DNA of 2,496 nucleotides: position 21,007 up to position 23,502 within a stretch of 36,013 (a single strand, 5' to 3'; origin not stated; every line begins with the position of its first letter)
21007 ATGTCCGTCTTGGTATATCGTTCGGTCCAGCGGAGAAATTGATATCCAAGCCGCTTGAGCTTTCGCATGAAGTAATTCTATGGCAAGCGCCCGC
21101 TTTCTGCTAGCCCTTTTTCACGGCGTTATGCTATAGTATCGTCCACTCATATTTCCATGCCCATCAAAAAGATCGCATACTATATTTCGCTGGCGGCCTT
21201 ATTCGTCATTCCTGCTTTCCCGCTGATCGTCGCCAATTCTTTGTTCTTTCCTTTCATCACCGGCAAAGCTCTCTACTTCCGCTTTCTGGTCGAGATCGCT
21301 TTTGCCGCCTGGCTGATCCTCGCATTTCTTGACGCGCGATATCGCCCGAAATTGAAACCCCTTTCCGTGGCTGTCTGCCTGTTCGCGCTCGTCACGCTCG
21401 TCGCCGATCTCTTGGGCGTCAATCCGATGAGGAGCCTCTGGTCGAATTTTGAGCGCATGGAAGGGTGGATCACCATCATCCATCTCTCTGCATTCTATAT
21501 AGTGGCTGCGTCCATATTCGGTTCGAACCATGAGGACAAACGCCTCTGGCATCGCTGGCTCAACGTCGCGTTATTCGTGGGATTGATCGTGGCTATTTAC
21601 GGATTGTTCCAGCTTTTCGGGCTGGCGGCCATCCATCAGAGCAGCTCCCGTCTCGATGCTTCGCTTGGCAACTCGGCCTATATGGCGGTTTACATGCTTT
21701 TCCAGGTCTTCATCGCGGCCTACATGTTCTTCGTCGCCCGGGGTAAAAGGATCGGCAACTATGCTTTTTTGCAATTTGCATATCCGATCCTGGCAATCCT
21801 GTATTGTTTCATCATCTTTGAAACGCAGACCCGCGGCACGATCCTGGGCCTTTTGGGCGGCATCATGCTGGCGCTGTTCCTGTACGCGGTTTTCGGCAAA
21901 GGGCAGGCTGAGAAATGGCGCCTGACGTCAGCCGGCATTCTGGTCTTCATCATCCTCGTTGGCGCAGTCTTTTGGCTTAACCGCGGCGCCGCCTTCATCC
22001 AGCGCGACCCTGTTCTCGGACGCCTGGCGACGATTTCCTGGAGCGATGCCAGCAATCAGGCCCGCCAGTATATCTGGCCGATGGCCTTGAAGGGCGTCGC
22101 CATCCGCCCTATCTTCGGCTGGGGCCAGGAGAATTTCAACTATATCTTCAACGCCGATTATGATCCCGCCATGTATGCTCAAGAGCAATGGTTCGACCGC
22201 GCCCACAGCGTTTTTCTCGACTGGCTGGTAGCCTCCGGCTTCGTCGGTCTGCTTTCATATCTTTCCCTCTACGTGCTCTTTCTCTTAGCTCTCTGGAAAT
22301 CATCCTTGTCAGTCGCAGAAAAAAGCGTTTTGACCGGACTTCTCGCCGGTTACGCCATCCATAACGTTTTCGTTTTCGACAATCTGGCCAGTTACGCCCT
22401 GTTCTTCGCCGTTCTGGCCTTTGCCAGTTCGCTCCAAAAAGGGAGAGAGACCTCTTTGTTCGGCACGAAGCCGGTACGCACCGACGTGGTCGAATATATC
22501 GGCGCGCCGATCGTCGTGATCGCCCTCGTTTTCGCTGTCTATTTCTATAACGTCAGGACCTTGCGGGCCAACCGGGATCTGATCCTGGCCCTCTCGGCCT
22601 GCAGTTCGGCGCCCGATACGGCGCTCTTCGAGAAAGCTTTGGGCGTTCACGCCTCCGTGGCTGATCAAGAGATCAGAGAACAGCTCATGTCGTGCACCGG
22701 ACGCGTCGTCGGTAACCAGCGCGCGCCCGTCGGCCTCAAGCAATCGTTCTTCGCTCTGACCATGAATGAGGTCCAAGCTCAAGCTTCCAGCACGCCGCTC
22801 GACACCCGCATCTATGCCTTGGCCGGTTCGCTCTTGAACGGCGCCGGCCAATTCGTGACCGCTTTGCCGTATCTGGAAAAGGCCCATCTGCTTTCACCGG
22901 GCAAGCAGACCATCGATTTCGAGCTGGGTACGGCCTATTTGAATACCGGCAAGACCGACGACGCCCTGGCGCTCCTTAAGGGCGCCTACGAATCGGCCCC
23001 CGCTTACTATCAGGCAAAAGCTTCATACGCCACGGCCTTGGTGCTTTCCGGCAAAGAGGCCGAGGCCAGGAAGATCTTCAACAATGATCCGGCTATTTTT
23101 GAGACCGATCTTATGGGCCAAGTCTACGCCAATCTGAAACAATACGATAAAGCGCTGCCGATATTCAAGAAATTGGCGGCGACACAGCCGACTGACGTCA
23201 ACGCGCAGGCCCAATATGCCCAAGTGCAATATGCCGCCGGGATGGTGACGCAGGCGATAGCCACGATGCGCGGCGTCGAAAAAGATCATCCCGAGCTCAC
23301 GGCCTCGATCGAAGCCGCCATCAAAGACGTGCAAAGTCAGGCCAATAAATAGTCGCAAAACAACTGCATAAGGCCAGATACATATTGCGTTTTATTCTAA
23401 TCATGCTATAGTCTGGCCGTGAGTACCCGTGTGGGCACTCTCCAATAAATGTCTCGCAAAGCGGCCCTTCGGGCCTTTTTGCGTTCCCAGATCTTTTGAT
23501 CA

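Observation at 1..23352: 23-kb envelope-glycan locus: an 18-gene coupled operon plus Wzx and Wzy_C-TPR, lacking initiation, sugar-activation and chain-length genes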

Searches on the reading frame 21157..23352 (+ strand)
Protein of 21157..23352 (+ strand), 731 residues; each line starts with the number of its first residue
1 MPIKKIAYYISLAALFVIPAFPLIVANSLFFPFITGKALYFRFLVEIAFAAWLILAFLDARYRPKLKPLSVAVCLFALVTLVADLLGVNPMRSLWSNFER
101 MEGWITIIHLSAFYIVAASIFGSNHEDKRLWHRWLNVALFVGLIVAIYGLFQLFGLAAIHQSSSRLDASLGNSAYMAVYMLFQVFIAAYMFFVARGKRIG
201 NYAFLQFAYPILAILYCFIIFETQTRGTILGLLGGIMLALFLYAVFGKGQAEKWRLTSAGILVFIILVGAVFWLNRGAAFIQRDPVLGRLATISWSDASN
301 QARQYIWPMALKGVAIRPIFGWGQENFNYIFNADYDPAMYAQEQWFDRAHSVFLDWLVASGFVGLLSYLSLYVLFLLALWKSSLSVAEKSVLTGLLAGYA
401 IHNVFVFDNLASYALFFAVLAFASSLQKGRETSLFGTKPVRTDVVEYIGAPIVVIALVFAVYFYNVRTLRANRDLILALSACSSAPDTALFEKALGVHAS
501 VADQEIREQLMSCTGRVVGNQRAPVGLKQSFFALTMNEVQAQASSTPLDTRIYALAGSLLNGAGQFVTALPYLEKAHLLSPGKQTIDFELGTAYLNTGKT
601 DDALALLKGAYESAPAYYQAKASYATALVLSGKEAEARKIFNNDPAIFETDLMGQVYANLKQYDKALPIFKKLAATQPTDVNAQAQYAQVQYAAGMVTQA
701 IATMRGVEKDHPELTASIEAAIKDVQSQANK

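Call 5: search_protein_families(library=pfam, proteins=[window:21157-23352:+], max_evalue=0.01)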
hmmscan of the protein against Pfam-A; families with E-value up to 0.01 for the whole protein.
window:21157-23352:+ (731 aa): 20 families
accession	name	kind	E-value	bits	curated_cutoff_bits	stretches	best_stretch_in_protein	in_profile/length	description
PF04932.20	Wzy_C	-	6.4e-21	75.1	31.7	1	212-369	2-149/149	O-Antigen ligase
PF14559.12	TPR_19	-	4.1e-19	69.1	25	3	661-713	5-57/68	Tetratricopeptide repeat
PF13428.12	TPR_14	-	2.5e-11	43.5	23.5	1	652-690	6-44/44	Tetratricopeptide repeat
PF13432.12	TPR_16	-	3.1e-08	34.3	32.7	1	589-642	2-55/65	Tetratricopeptide repeat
PF12895.13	ANAPC3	-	5.9e-08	33.3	27.2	1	661-712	3-54/82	Anaphase-promoting complex, cyclosome, subunit 3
PF00515.34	TPR_1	-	9.1e-07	28.9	27.8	0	653-672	7-26/34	Tetratricopeptide repeat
PF13181.12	TPR_8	-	4e-06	27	25.7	0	653-678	7-32/34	Tetratricopeptide repeat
PF13429.12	TPR_15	-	5e-06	26.6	26.2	1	593-703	155-270/280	Tetratricopeptide repeat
PF07719.23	TPR_2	-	8e-06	26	27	0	653-680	7-34/34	Tetratricopeptide repeat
PF13174.12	TPR_6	-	9.3e-06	26.4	26.3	0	653-678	6-31/33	Tetratricopeptide repeat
PF13424.12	TPR_12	-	9.3e-06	26.2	30.1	0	556-614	9-75/77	Tetratricopeptide repeat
PF13176.12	TPR_7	-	8.2e-05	22.8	27.9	0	652-680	4-34/36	Tetratricopeptide repeat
PF20308.4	TPR-S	-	0.00011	23.2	27.6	0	662-718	1-57/102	Tetratricopeptide Repeats-Sensor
PF23914.1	TPR_CcmH_CycH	-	0.00011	22.6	42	0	590-638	56-104/158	Cytochrome c-type biogenesis protein H TPR domain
PF17004.11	SRP_TPR_like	-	0.00028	21.4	35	0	656-709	47-95/109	Putative TPR-like repeat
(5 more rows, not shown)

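Call 16: search_protein_families(library=ncbifam, proteins=[window:21157-23352:+], max_evalue=0.001)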
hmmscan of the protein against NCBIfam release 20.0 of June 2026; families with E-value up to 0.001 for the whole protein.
window:21157-23352:+ (731 aa): 7 families
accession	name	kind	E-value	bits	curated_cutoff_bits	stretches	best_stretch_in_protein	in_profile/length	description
TIGR02917.1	PEP_TPR_lipo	equivalog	7.1e-11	40.7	312.2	1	534-706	347-524/899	XrtA/PEP-CTERM system TPR-repeat protein PrsT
NF040959.1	MamA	equivalog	1.5e-10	40.9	200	1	551-629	38-116/204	magnetosome protein MamA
NF052415.1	T3SS_chap_SctY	equivalog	1.3e-08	35.3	70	0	590-640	12-62/106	type III secretion apparatus assembly chaperone SctY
TIGR02521.1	type_IV_pilW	equivalog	0.00011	21.8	154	1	585-642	32-89/234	type IV pilus biogenesis/stability protein PilW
NF047371.1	FlcA_CTERM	equivalog_domain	0.00021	19.9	300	0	551-643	439-532/646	periplasmic flagellar collar protein FlcA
NF033920.0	C39_PA2778_fam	equivalog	0.00043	19.8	150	0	541-642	147-248/255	PA2778 family cysteine peptidase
TIGR03939.1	PGA_TPR_OMP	equivalog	0.00076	17.8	366.65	0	652-713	91-152/800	poly-beta-1,6 N-acetyl-D-glucosamine export porin PgaA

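Call 23: search_solved_structures(query=window:21157-23352:+, max_evalue=1)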
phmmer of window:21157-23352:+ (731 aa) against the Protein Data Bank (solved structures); distinct sequences matched with E-value up to 1: 50.
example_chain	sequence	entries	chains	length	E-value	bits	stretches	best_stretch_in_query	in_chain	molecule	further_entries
9qhb_A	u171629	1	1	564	8.6e-08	34.3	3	557-700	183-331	Engineered tetratricopeptide repeat protein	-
8bu0_A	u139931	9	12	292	1.7e-06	30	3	561-699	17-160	Consensus tetratricopeptide repeat protein | Crystal structure of an 8-repeat consensus TPR superhelix with Zinc. | Monomer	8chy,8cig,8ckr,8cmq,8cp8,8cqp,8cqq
2pl2_A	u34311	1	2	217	2.7e-06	29.3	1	589-639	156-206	Hypothetical conserved protein TTC0263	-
9qhc_A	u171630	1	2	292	4.6e-05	25.3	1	548-702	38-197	Engineered tetratricopeptide repeat protein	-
2q7f_A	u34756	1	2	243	0.00042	22.1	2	552-637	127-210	YrrB protein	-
7ntf_A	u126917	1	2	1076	0.00058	21.6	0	551-645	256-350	Isoform 1 of UDP-N-acetylglucosamine--peptide N-acetylglucosaminyltransferase 110 kDa subu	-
7yeh_B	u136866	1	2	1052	0.0006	21.6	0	551-645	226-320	UDP-N-acetylglucosamine--peptide N-acetylglucosaminyltransferase 110 kDa subunit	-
7yea_A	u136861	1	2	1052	0.0006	21.6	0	551-645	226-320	UDP-N-acetylglucosamine--peptide N-acetylglucosaminyltransferase 110 kDa subunit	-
1w3b_A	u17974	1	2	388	0.00075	21.3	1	552-702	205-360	UDP-N-ACETYLGLUCOSAMINE--PEPTIDE N-ACETYLGLUCOSAMINYLTRANSFERASE 110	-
9gzg_A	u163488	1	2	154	0.00084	21.1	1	559-686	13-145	Engineered CTPR protein with glutamic acids for conductivity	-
2fo7_A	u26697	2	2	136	0.0013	20.4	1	561-678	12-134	SYNTHETIC CONSENSUS TPR PROTEIN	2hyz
8ch0_A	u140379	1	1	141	0.0014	20.4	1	560-678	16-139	Consensus tetratricopeptide repeat protein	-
6eou_A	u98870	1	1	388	0.0026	19.5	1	551-702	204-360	UDP-N-acetylglucosamine--peptide N-acetylglucosaminyltransferase 110 kDa subunit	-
7rqf_A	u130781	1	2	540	0.0088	17.7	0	548-713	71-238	TPR repeat-containing protein PA4667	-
3as8_A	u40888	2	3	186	0.0092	17.7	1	589-688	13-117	Magnetosome protein MamA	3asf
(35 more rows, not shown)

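Call 33: find_homologous_proteins(query=window:21157-23352:+, max_evalue=1e-10)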
Query window:21157-23352:+ (731 aa): 4916 proteins with E <= 1e-10 among 8000 candidates; the best 120 are listed.
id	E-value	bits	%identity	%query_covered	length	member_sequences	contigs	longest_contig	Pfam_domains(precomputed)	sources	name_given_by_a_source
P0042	0.0e+0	1607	100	100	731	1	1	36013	PF14559.13,PF00515.35,PF12895.14,PF13432.13,PF13428.13,PF13429.13,PF13181.13,PF07719.24,PF13174.13,PF04932.21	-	-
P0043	0.0e+0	1067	66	99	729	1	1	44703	PF13431.13,PF23914.2,PF13176.13,PF13428.13,PF14559.13,PF24575.2,PF00515.35,PF12895.14,PF13432.13,PF13429.13,PF13181.13,PF14561.13,PF07719.24,PF13174.13,PF04932.21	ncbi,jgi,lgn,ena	-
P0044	0.0e+0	1037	63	99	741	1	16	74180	PF13431.13,PF23914.2,PF13414.13,PF25058.2,PF13428.13,PF14559.13,PF24575.2,PF13371.13,PF00515.35,PF12895.14,PF13424.13,PF13432.13,PF13429.13,PF13181.13,PF14561.13,PF07719.24,PF13174.13,PF04932.21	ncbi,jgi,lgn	jgi:O-antigen ligase/Flp pilus assembly protein TadD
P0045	0.0e+0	1031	63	99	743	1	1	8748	PF13431.13,PF23914.2,PF13414.13,PF13428.13,PF14559.13,PF24575.2,PF25068.3,PF00515.35,PF12895.14,PF13424.13,PF13432.13,PF13181.13,PF14561.13,PF07719.24,PF13174.13,PF04932.21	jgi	jgi:tetratricopeptide (TPR) repeat protein/O-antigen ligase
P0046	0.0e+0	1016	62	99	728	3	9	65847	PF14559.13,PF23914.2,PF12895.14,PF13424.13,PF13432.13,PF13428.13,PF14561.13,PF07719.24,PF04932.21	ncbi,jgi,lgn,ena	-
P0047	0.0e+0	1012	63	99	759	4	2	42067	PF14559.13,PF23914.2,PF13428.13,PF07719.24,PF13174.13,PF04932.21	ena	-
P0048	0.0e+0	1012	63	99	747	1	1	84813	PF14559.13,PF13431.13,PF23914.2,PF12895.14,PF13424.13,PF13428.13,PF13181.13,PF14561.13,PF07719.24,PF04932.21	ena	-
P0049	8.9e-296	1001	61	99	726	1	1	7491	PF14559.13,PF25063.1,PF12895.14,PF13432.13,PF13428.13,PF13181.13,PF04932.21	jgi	jgi:O-antigen ligase/Flp pilus assembly protein TadD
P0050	9.5e-296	1001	61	100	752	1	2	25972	PF14559.13,PF13176.13,PF13428.13,PF13181.13,PF07719.24,PF13174.13,PF04932.21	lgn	-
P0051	1.9e-293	993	62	100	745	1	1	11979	PF14559.13,PF13431.13,PF23914.2,PF00515.35,PF13424.13,PF13176.13,PF13428.13,PF13181.13,PF07719.24,PF13174.13,PF04932.21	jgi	jgi:tetratricopeptide (TPR) repeat protein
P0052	8.9e-293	991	61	99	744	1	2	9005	PF14559.13,PF24575.2,PF23914.2,PF13176.13,PF13432.13,PF13428.13,PF13181.13,PF07719.24,PF13174.13,PF04932.21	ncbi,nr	ncbi:MAG: O-antigen ligase family protein [Patescibacteria group bacterium]|nr:O-antigen ligase fami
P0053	7.8e-292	988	62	99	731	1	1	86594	PF14559.13,PF23914.2,PF13432.13,PF13428.13,PF13429.13,PF13181.13,PF07719.24,PF13174.13,PF04932.21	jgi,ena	-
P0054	1.5e-291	987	59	99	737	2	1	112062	PF25063.1,PF23914.2,PF13428.13,PF14559.13,PF24575.2,PF12895.14,PF13432.13,PF13181.13,PF14561.13,PF07719.24,PF13174.13,PF04932.21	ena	-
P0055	1.8e-289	980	61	98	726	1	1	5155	PF14559.13,PF23914.2,PF13428.13,PF13429.13,PF14561.13,PF04932.21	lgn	-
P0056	2.9e-288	976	59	99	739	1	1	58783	PF14559.13,PF24575.2,PF13431.13,PF23914.2,PF00515.35,PF12895.14,PF13428.13,PF13181.13,PF07719.24,PF04932.21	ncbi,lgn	-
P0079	3.5e-274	930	58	99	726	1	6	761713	PF14559.13,PF00515.35,PF12895.14,PF13432.13,PF13428.13,PF13181.13,PF07719.24,PF13174.13,PF04932.21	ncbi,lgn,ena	-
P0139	7.2e-261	886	53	100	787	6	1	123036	PF14559.13,PF23914.2,PF13414.13,PF12895.14,PF13424.13,PF13428.13,PF07719.24,PF13174.13,PF04932.21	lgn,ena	-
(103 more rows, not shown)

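Call 40: predict_structure(alignment_id=A2)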
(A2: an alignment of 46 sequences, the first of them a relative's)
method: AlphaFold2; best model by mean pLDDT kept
length: 731 residues; sequences in the alignment: 46
mean_pLDDT: 86.1   pTM: 0.80
mean pLDDT of the five models: 86.1, 84.3, 83.1, 82.1, 81.0
residues with pLDDT >= 90: 323; 70-90: 347; 50-70: 48; < 50: 13
segments of 3 or more residues with pLDDT < 50: 27-34, 297-300
pLDDT, mean of each block of 10 residues (from residue 1): 87 92 60 63 92 90 89 93 85 66 81 93 81 95 92 80 64 83 97 92 94 96 87 95 89 90 92 87 79 56 77 88 74 81 63 87 94 96 94 96 79 90 88 75 86 91 82 87 88 85 82 87 86 93 85 92 91 94 91 93 95 90 93 92 90 89 92 86 88 90 87 85 78 50
secondary structure, 60 per line:
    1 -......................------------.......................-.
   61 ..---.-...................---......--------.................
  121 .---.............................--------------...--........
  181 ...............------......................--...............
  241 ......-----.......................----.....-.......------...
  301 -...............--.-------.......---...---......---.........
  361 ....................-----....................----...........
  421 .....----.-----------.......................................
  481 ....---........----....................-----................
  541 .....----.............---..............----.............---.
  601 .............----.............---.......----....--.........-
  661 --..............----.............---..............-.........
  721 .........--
elements in order (helices of 4 or more, strands of 3 or more residues): H2-23 H36-58 H68-86 H90-95 H104-121 H125-153 H173-195 H202-223 H226-246 H252-274 H279-283 H285-291 H302-316 H327-333 H343-348 H352-380 H386-405 H410-425 H442-484 H488-495 H500-519 H525-545 H550-562 H566-579 H584-596 H600-613 H618-630 H634-640 H645-648 H651-659 H663-676 H681-693 H697-710 H712-729

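Call 42: fold_search(model_id=the predicted structure, library=pdb)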
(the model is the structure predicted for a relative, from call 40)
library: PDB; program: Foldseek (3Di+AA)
matches with E <= 10: 1248; with E <= 0.001: 39
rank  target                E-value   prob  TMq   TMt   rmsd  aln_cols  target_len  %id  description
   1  1w3b_A                5.7e-06  1.00  0.26  0.46  10.9       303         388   18  The superhelical TPR domain of O-linked GlcNAc transferase reveals structural similarities to importin alpha. (released 2004-09-09)
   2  6eou                  1.1e-05  1.00  0.25  0.48  10.8       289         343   19  O-GlcNAc transferase TPR domain with the intellectual disability associated mutation L254F (released 2018-05-09)
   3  8a3t_H                2.7e-05  1.00  0.22  0.29  23.8       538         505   13  S. cerevisiae APC/C-Cdh1 complex (released 2022-08-31)
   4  8a3t_F                2.8e-05  1.00  0.22  0.29  24.7       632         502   13  S. cerevisiae APC/C-Cdh1 complex (released 2022-08-31)
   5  8chy                  2.9e-05  1.00  0.22  0.48  10.6       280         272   18  Crystal structure of an 8-repeat consensus TPR superhelix with Zinc. (released 2024-02-21)
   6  9qhc_B                4.0e-05  1.00  0.22  0.48   8.7       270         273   18  Crystal structure of 8-repeat CTPR protein with eliminated coordination sites (released 2025-10-22)
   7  9qhb                  4.5e-05  1.00  0.22  0.49   8.5       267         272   17  Crystal structure of 16-repeat CTPR protein with eliminated coordination sites (released 2025-10-22)
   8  7yea_A                9.9e-05  1.00  0.25  0.19   8.7       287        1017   19  Human O-GlcNAc transferase Dimer (released 2023-07-12)
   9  3ieg_A                1.0e-04  1.00  0.13  0.26  18.5       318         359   15  Crystal Structure of P58(IPK) TPR Domain at 2.5 A (released 2010-03-31)
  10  9qhc_A                1.2e-04  1.00  0.23  0.49   8.6       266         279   17  Crystal structure of 8-repeat CTPR protein with eliminated coordination sites (released 2025-10-22)
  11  1w3b_B                1.3e-04  1.00  0.23  0.41  12.5       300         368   19  The superhelical TPR domain of O-linked GlcNAc transferase reveals structural similarities to importin alpha. (released 2004-09-09)
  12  9rtt_Q                1.3e-04  1.00  0.22  0.19  30.1       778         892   12  Activated Elongation Complex with IWS1 and ELOF1 (released 2025-09-03)
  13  6af0_A                1.4e-04  1.00  0.19  0.16  31.4       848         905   12  Structure of Ctr9, Paf1 and Cdc73 ternary complex from Myceliophthora thermophila (released 2018-09-19)
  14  7ntf_B                1.8e-04  1.00  0.24  0.21  12.0       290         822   19  Cryo-EM structure of unliganded O-GlcNAc transferase (released 2021-11-17)
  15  7ntf_A                1.9e-04  1.00  0.26  0.22  10.8       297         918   19  Cryo-EM structure of unliganded O-GlcNAc transferase (released 2021-11-17)
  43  7tpg_B                1.1e-03  1.00  0.38  0.63   6.1       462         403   18  Single-Particle Cryo-EM Structure of the WaaL O-antigen ligase in its ligand bound state (released 2022-04-06)
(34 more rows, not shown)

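Call 50: find_encoding_contigs(protein=P0079, flank=10000, max_places=1)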
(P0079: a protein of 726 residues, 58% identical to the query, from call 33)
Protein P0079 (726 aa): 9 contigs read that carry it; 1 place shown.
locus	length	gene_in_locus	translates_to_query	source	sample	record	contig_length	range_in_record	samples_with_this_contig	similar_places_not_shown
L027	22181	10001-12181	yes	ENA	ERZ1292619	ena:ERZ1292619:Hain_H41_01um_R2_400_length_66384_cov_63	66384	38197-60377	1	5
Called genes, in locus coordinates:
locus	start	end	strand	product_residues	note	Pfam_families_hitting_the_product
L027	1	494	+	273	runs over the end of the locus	PF03372:Exo_endo_phos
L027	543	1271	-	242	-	PF05050:Methyltransf_21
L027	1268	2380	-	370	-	PF01370:Epimerase, PF04321:RmlD_sub_bind, PF16363:GDP_Man_Dehyd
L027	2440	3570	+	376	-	PF13231:PMT_2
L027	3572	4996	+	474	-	-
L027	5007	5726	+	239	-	PF00535:Glycos_transf_2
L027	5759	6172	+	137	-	PF14667:Polysacc_synt_C, PF00190:Cupin_1 (weak), PF07883:Cupin_2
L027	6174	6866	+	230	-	PF01370:Epimerase (weak)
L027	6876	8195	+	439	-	PF08421:Methyltransf_13, PF13489:Methyltransf_23, PF08484:Methyltransf_14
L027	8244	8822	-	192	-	PF00293:NUDIX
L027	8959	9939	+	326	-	PF01370:Epimerase, PF04321:RmlD_sub_bind, PF16363:GDP_Man_Dehyd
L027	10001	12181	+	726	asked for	PF04932:Wzy_C, PF00515:TPR_1 (faint), PF07719:TPR_2 (faint), PF13181:TPR_8 (faint), PF12895:ANAPC3 (faint), PF13174:TPR_6 (faint), PF13428:TPR_14 (faint), PF14559:TPR_19 (weak), +1 more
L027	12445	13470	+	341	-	PF01565:FAD_binding_4, PF02873:MurB_C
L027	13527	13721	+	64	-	-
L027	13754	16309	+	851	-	PF07517:SecA_DEAD, PF01043:SecA_PP_bind, PF21090:P-loop_SecA, PF07516:SecA_SW, PF02810:SEC-C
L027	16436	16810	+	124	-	-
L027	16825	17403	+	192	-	PF01467:CTP_transf_like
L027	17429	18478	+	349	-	PF01594:AI-2E_transport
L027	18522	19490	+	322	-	PF01018:GTP1_OBG, PF01926:MMR_HSR1, PF02421:FeoB_N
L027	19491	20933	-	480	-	PF02934:GatB_N, PF02637:GatB_Yqey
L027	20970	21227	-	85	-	PF12728:HTH_17 (weak), PF00376:MerR, PF13411:MerR_1 (weak)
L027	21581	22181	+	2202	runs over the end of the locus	?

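Call 51: find_encoding_contigs(protein=P0139, flank=10000, max_places=1)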
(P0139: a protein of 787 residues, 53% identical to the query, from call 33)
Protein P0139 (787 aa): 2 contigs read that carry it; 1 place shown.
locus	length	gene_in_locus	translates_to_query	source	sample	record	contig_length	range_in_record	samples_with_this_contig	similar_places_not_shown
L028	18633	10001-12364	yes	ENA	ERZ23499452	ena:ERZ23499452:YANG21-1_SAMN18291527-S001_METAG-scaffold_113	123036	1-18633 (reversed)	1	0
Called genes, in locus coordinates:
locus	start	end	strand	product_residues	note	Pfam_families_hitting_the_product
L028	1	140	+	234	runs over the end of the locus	PF00398:RrnaAD (weak), PF01209:Ubie_methyltran, PF02353:CMAS, PF13489:Methyltransf_23, PF13847:Methyltransf_31, PF08241:Methyltransf_11, PF08242:Methyltransf_12, PF13649:Methyltransf_25, +2 more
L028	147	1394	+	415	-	PF13439:Glyco_transf_4, PF13477:Glyco_trans_4_2 (weak), PF13579:Glyco_trans_4_4, PF00534:Glycos_transf_1, PF13692:Glyco_trans_1_4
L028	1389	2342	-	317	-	-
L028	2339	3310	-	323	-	PF00535:Glycos_transf_2, PF10111:Glyco_tranf_2_2, PF13641:Glyco_tranf_2_3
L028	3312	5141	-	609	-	PF13522:GATase_6, PF12481:DUF3700 (weak), PF13537:GATase_7, PF00733:Asn_synthase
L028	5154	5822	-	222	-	PF05050:Methyltransf_21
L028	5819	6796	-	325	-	PF01728:FtsJ (faint), PF13489:Methyltransf_23, PF08241:Methyltransf_11, PF08242:Methyltransf_12, PF13649:Methyltransf_25, PF13847:Methyltransf_31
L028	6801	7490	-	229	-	PF13489:Methyltransf_23, PF05148:Methyltransf_8 (weak), PF08241:Methyltransf_11, PF13649:Methyltransf_25 (weak), PF13847:Methyltransf_31 (weak)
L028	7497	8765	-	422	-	PF00005:ABC_tran, PF14524:Wzt_C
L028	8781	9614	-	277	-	PF01061:ABC2_membrane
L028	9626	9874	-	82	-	PF12728:HTH_17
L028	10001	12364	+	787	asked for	PF04932:Wzy_C, PF13428:TPR_14 (faint), PF07719:TPR_2 (faint), PF13414:TPR_11 (faint), PF23914:TPR_CcmH_CycH (faint), PF13174:TPR_6 (faint), PF13424:TPR_12 (faint), PF14559:TPR_19 (weak), +1 more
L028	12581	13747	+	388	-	PF01565:FAD_binding_4, PF02873:MurB_C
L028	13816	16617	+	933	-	PF07517:SecA_DEAD, PF01043:SecA_PP_bind, PF21090:P-loop_SecA, PF07516:SecA_SW, PF02810:SEC-C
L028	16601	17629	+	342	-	-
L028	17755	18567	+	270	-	PF02498:Bro-N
